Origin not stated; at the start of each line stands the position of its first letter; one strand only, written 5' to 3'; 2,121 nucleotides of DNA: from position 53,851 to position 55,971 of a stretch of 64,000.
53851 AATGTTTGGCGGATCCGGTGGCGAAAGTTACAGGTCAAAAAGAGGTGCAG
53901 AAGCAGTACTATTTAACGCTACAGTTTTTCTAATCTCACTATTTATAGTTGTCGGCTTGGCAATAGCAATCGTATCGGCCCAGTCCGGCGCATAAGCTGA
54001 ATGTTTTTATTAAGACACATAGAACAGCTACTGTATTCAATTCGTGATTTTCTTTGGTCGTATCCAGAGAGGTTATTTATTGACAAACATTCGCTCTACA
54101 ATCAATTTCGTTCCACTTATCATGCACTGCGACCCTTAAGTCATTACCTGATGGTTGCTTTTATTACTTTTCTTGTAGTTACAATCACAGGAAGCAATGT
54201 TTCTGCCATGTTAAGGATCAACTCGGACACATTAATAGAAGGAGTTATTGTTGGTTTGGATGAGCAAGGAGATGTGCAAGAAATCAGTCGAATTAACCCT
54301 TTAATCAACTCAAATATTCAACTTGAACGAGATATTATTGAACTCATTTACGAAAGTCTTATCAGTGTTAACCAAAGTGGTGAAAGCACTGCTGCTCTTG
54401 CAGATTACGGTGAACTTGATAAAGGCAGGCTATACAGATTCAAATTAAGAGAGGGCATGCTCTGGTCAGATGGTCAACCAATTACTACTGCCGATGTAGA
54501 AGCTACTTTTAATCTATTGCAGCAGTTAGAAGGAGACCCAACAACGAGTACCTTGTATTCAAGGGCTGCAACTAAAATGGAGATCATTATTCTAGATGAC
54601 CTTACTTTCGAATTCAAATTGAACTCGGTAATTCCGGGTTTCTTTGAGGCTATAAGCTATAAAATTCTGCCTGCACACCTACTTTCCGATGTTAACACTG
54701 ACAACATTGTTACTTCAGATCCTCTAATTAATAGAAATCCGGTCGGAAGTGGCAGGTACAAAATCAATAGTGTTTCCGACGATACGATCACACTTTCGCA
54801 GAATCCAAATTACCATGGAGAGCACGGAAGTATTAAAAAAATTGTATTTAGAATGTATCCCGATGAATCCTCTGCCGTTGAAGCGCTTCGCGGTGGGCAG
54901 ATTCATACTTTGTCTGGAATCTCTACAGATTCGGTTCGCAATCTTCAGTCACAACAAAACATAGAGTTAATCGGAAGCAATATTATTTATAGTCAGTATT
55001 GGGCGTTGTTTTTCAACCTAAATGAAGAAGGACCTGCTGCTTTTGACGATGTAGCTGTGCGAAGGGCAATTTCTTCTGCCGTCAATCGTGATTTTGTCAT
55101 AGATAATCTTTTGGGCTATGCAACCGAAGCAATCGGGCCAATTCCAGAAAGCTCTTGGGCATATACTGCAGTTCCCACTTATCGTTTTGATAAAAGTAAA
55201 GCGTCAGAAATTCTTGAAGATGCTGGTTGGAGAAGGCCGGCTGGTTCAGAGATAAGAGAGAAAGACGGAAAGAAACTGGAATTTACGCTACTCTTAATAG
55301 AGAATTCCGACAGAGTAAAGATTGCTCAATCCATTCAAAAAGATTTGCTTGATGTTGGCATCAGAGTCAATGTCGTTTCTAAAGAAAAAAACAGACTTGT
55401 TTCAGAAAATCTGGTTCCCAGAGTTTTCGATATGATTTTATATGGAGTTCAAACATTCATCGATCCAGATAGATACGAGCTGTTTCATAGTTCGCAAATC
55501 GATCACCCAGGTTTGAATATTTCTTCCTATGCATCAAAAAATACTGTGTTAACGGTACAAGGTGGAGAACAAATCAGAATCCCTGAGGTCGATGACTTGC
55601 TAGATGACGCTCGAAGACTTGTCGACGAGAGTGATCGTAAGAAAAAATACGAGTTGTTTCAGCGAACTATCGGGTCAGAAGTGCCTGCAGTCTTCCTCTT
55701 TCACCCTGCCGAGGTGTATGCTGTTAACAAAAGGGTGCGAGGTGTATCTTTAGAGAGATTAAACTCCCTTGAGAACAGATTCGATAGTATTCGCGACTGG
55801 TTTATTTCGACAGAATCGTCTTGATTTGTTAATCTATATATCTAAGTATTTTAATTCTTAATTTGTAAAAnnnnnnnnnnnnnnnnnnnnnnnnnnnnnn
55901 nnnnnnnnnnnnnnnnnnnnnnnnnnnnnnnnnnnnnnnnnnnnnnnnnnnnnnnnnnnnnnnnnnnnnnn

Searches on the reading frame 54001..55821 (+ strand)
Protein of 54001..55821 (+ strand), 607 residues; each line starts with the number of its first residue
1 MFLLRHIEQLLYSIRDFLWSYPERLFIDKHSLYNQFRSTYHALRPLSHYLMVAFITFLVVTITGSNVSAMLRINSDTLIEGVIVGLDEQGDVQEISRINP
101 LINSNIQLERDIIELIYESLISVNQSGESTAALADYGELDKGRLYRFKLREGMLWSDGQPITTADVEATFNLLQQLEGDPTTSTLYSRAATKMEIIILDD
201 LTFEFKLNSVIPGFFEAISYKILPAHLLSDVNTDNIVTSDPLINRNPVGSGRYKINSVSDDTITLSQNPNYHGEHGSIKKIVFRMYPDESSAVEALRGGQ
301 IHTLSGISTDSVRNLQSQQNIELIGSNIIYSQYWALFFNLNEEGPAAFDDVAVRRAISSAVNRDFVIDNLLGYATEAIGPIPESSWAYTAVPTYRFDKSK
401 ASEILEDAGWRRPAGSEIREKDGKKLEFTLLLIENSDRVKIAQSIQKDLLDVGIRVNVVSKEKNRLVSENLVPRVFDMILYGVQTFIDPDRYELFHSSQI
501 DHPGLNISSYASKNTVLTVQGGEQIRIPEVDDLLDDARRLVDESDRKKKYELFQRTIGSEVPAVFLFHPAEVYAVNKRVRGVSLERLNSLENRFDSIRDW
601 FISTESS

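Call 23: search_protein_families(library=pfam, proteins=[window:54001-55821:+], max_evalue=0.00001)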
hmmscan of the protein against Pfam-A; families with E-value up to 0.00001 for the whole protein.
window:54001-55821:+ (607 aa): 1 family
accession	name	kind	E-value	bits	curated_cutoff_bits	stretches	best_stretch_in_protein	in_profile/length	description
PF00496.27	SBP_bac_5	-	1.5e-64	218.8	32.4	1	133-489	6-352/368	Bacterial extracellular solute-binding proteins, family 5 Middle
